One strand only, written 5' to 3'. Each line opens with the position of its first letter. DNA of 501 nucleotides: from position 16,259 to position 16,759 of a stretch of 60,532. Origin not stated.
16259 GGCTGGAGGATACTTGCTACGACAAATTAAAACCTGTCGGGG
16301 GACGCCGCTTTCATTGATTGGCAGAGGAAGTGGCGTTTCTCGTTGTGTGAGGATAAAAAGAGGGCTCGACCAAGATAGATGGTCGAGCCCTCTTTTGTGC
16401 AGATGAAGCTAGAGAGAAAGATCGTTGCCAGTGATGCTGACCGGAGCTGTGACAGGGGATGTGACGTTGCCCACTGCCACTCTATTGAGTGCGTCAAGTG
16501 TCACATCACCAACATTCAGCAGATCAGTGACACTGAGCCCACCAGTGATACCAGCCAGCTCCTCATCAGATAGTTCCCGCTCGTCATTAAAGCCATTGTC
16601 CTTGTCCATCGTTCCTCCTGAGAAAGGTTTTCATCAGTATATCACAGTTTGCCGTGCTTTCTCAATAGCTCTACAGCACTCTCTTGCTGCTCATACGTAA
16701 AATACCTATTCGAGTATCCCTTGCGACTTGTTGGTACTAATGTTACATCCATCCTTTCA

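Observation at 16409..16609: Phage-encoded peptide with a textbook double-glycine leader but no transporter or modification genes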

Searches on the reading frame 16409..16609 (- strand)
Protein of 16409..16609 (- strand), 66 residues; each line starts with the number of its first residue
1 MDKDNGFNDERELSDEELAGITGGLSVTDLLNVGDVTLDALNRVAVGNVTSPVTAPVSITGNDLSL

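Call 3: search_protein_families(library=ncbifam, proteins=[window:16412-16609:-], max_evalue=10)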
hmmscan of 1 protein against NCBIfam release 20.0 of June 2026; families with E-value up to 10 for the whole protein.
seq(66 aa): 5 families
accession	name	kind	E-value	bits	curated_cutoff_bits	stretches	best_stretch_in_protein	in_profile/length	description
TIGR01847.1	bacteriocin_sig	domain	0.013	16.1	15.7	1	12-24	3-15/15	bacteriocin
NF058617.1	chaperone_FapA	equivalog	0.013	15.9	110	1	11-44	71-104/146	functional amyloid chaperone FapA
TIGR03898.1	lanti_MRSA_kill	subfamily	0.025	14.6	23.5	1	11-24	31-44/44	mersacidin/lichenicidin family type 2 lantibiotic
NF046113.1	BLP_Lacticasei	subfamily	0.063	13.3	40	1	8-24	7-23/46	bacteriocin-like peptide, LSEI_2386 family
NF038034.1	lactGbeta_entB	subfamily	0.13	12.5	37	1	13-25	1-13/38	lactococcin G-beta/enterocin 1071B family bacteriocin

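Call 4: search_protein_families(library=pfam, proteins=[window:16412-16609:-], max_evalue=10)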
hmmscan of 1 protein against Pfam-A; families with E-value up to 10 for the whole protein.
seq(66 aa): 4 families
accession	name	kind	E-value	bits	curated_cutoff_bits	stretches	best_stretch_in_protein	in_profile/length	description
PF16934.11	Mersacidin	-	0.078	13.2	27.6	1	12-24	7-19/34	Two-component Enterococcus faecalis cytolysin (EFC)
PF03047.20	ComC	-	0.096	12.9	20.4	1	1-24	1-24/31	COMC family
PF10439.15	Bacteriocin_IIc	-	0.13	12.7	27.1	1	12-47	6-39/59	Bacteriocin class II with double-glycine leader peptide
PF04369.19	Lactococcin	-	0.15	12.7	23.1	1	13-25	10-23/60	Lactococcin-like family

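Call 6: find_homologous_proteins(query=window:16412-16609:-, max_evalue=10)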
Query seq(66 aa) (66 aa): 3 proteins with E <= 10 among 4 candidates.
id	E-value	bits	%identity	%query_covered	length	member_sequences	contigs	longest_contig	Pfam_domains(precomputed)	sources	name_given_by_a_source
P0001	2.9e-33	130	100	100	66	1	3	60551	-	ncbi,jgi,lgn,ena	-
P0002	9.2e-16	75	75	91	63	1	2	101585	-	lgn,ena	-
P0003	1.4e-11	62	59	97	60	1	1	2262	-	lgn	-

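Call 9: find_encoding_contigs(protein=P0002, flank=10000)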
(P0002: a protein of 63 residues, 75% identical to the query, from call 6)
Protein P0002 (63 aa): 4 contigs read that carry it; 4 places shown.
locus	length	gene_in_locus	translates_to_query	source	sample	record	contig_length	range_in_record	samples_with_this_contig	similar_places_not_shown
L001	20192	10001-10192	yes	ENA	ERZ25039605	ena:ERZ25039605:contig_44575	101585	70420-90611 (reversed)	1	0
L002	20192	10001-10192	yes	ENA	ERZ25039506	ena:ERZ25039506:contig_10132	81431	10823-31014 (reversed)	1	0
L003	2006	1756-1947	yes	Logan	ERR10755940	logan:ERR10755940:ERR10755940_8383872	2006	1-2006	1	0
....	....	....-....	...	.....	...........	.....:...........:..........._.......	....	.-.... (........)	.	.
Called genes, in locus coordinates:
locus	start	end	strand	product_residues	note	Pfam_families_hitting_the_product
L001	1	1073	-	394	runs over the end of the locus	PF03796:DnaB_C, PF06745:ATPase, PF13481:AAA_25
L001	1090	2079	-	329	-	-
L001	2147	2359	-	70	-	-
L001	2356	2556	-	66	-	-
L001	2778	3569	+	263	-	PF07702:UTRA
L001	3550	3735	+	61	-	-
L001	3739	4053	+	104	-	-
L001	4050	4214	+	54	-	-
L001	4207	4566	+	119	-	-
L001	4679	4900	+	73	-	PF09620:Cas_csx3 (weak)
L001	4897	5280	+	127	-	-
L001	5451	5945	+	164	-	-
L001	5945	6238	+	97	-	-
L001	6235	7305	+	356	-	PF01935:DUF87 (weak)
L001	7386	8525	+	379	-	-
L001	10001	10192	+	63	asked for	-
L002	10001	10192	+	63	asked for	-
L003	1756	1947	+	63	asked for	-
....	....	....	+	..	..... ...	-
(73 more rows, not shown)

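Call 10: find_encoding_contigs(protein=P0003, flank=10000)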
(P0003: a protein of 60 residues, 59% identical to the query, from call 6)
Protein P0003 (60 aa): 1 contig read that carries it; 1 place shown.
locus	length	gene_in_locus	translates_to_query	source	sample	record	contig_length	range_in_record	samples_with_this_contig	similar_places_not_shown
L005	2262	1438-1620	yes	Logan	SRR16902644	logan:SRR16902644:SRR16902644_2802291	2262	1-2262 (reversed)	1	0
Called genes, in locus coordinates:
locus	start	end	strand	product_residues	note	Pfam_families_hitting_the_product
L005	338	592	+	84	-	-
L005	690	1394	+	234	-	PF12728:HTH_17 (weak), PF13411:MerR_1 (faint), PF04102:SlyX (weak)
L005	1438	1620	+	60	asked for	-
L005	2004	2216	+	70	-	PF13542:HTH_Tnp_ISL3 (weak), PF12728:HTH_17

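Call 11: find_encoding_contigs(protein=P0001, flank=10000)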
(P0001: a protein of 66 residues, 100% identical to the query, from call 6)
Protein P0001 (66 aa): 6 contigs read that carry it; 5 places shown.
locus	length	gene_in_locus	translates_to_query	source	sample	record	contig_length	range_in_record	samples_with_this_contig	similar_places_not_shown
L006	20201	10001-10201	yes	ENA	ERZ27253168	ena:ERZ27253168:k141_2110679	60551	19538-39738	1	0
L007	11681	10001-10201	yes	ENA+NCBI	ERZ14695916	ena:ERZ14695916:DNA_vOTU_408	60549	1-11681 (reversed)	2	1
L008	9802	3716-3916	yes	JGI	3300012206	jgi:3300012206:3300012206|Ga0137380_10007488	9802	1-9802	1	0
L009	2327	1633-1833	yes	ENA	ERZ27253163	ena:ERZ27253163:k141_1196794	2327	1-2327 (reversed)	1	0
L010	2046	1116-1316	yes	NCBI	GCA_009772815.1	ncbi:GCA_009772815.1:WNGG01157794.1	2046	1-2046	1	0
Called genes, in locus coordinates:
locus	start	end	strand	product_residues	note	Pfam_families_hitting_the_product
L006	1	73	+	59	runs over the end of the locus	-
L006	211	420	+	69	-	-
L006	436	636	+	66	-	-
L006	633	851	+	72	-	-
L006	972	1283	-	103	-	PF14216:DUF4326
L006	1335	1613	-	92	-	-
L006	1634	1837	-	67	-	-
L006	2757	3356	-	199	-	-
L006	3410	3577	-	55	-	-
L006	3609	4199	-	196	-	PF01844:HNH, PF14279:HNH_5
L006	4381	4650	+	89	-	PF13560:HTH_31, PF01381:HTH_3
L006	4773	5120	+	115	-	-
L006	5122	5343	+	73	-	-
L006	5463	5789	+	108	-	-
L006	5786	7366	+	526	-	PF01935:DUF87 (weak)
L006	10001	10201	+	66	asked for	-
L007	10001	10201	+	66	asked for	-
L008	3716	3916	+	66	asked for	-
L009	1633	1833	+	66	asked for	-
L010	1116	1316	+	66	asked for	-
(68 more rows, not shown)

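Call 20: search_protein_representatives(alignment_id=A1)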
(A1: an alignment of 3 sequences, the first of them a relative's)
Query: 3 sequences, 60 profile positions. Proteins with E-value up to 0.001 (for the whole library): 6; up to 1e-10: 2; up to 1e-30: 2. The best 6 are listed.
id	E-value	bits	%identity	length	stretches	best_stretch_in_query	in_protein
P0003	4.6e-33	129.3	-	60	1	1-60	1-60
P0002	4.4e-32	126.2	-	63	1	1-60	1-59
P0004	8.4e-06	42.0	-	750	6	6-27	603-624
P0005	2.2e-04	37.4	-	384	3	6-24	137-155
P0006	3.5e-04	36.8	-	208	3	24-56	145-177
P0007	4.4e-04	36.5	-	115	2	5-26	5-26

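Call 29: find_related_loci(query=A1, collection=viral_contigs, flank=6000)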
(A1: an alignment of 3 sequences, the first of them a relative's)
Query A1 (66 aa) in viral_contigs; peptide patterns used: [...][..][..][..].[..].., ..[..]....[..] (x = any residue, [..] = any of these).
507 stretches matched a pattern; 1 encode a relative of the query (tblastn E <= 1e-3); 1 distinct loci.
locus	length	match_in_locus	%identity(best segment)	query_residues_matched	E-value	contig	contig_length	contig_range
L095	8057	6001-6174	70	3-66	8e-22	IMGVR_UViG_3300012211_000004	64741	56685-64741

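Call 36: search_protein_families(library=phrogs, proteins=[window:16409-16609:-], max_evalue=0.01)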
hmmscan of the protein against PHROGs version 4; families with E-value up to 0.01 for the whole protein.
window:16409-16609:- (66 aa): 0 families

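Call 55: find_encoding_contigs(protein=P0007, flank=8000, max_places=3)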
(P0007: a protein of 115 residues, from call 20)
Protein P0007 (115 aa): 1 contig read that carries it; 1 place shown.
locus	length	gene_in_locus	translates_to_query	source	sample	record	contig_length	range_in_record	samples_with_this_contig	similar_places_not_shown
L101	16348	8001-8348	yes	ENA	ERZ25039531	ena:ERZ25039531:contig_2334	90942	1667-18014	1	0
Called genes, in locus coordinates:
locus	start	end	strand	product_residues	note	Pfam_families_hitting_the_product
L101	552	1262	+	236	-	PF00072:Response_reg, PF00486:Trans_reg_C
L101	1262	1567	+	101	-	PF03050:DDE_Tnp_IS66, PF13817:DDE_Tnp_IS66_C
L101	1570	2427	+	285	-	PF07007:LprI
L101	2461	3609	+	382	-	PF00532:Peripla_BP_1 (faint), PF13407:Peripla_BP_4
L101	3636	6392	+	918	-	PF21689:TorS_sensor_domain, PF00512:HisKA, PF02518:HATPase_c, PF00072:Response_reg, PF01627:Hpt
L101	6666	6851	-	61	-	-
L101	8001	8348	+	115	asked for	PF27893:GRASP_targ_2 (faint), PF28158:CTB (faint)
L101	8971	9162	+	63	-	-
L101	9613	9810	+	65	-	-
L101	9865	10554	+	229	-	-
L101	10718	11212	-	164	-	-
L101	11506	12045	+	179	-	PF02600:DsbB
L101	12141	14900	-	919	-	PF00311:PEPcase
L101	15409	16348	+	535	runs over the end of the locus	PF00070:Pyr_redox (faint), PF01266:DAO, PF01593:Amino_oxidase, PF01946:Thi4, PF07992:Pyr_redox_2 (faint), PF12831:FAD_oxidored (faint), PF13450:NAD_binding_8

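Call 56: find_encoding_contigs(protein=P0005, flank=8000, max_places=3)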
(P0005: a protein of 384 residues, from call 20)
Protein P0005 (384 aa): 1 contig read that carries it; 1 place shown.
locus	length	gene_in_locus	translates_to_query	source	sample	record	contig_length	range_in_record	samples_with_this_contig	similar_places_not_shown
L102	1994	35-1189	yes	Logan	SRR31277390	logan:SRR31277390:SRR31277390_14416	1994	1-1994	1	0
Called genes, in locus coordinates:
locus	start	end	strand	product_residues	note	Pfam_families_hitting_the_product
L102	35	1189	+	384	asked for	PF04604:L_biotic_typeA (faint), PF10439:Bacteriocin_IIc (faint), PF28158:CTB (faint)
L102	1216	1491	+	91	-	-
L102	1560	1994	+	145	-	?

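Call 57: predict_structure(alignment_id=A1)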
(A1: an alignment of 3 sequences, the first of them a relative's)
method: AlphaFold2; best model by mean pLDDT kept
length: 66 residues; sequences in the alignment: 3
mean_pLDDT: 54.6   pTM: 0.21
mean pLDDT of the five models: 54.6, 51.9, 51.3, 50.3, 48.3
residues with pLDDT >= 90: 0; 70-90: 8; 50-70: 34; < 50: 24
segments of 3 or more residues with pLDDT < 50: 42-63
pLDDT, mean of each block of 10 residues (from residue 1): 57 72 59 53 47 45 46
secondary structure, 60 per line:
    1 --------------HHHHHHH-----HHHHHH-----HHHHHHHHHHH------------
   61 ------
elements in order: H15-21 H27-32 H38-48

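Call 72: search_protein_families(library=ncbifam, proteins=[P0002, P0003], max_evalue=1)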
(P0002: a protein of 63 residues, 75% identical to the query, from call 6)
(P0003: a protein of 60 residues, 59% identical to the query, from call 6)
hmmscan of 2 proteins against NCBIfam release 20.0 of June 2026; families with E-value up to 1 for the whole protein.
P0002 (63 aa): 5 families
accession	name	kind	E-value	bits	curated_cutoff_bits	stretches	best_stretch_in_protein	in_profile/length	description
TIGR01847.1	bacteriocin_sig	domain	0.01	16.4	15.7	1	10-22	3-15/15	bacteriocin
NF058617.1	chaperone_FapA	equivalog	0.027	14.8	110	1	8-33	70-94/146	functional amyloid chaperone FapA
TIGR03949.1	bact_IIb_cerein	subfamily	0.043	13.6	21.5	1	10-23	3-16/45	class IIb bacteriocin, lactobin A/cerein 7B family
NF038034.1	lactGbeta_entB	subfamily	0.055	13.7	37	1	11-23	1-13/38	lactococcin G-beta/enterocin 1071B family bacteriocin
TIGR03898.1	lanti_MRSA_kill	subfamily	0.079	12.9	23.5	1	10-22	32-44/44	mersacidin/lichenicidin family type 2 lantibiotic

P0003 (60 aa): 5 families
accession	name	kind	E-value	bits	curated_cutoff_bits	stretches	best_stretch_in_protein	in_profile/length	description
TIGR01847.1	bacteriocin_sig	domain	0.0029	18.1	15.7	1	11-23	3-15/15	bacteriocin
NF033772.1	pheromone_VP1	equivalog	0.0056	16.9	85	1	8-23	8-23/65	peptide pheromone VP1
NF038034.1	lactGbeta_entB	subfamily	0.056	13.7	37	1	12-23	1-12/38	lactococcin G-beta/enterocin 1071B family bacteriocin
NF033456.1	RiPP_CCRG-2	domain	0.11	12.5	24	1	11-23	5-17/18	CCRG-2 family RiPP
TIGR03949.1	bact_IIb_cerein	subfamily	0.16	11.8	21.5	1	11-24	3-16/45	class IIb bacteriocin, lactobin A/cerein 7B family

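Call 73: search_protein_families(library=padloc, proteins=[window:16409-16609:-], max_evalue=0.01)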
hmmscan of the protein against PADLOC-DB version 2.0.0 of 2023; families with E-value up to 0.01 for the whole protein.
window:16409-16609:- (66 aa): 0 families

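Call 78: search_dna_similar(query=window:16412-16609:-, collection=phages, mode=protein, max_evalue=10, max_rows=10)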
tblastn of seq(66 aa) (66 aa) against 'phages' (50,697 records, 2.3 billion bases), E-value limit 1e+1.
No match.

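Call 80: search_protein_families(library=pfam, proteins=[L095:3442-4554:+], max_evalue=0.01)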
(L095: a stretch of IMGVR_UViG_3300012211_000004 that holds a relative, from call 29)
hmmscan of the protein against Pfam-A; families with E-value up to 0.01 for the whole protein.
L095:3442-4554:+ (370 aa): 3 families
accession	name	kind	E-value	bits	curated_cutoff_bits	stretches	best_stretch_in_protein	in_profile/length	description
PF17989.7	ALP_N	-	1.6e-14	54.8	26.3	1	14-180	1-148/148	Actin like proteins N terminal domain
PF21522.3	MreB-like_C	-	2.1e-11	44.9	27.8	1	195-329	1-119/123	Archaeal actin homologue MreB-like, C-terminal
PF21523.3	ParM_N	-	0.0023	18.5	27.4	0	195-336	9-136/159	Plasmid segregation protein ParM, C-terminal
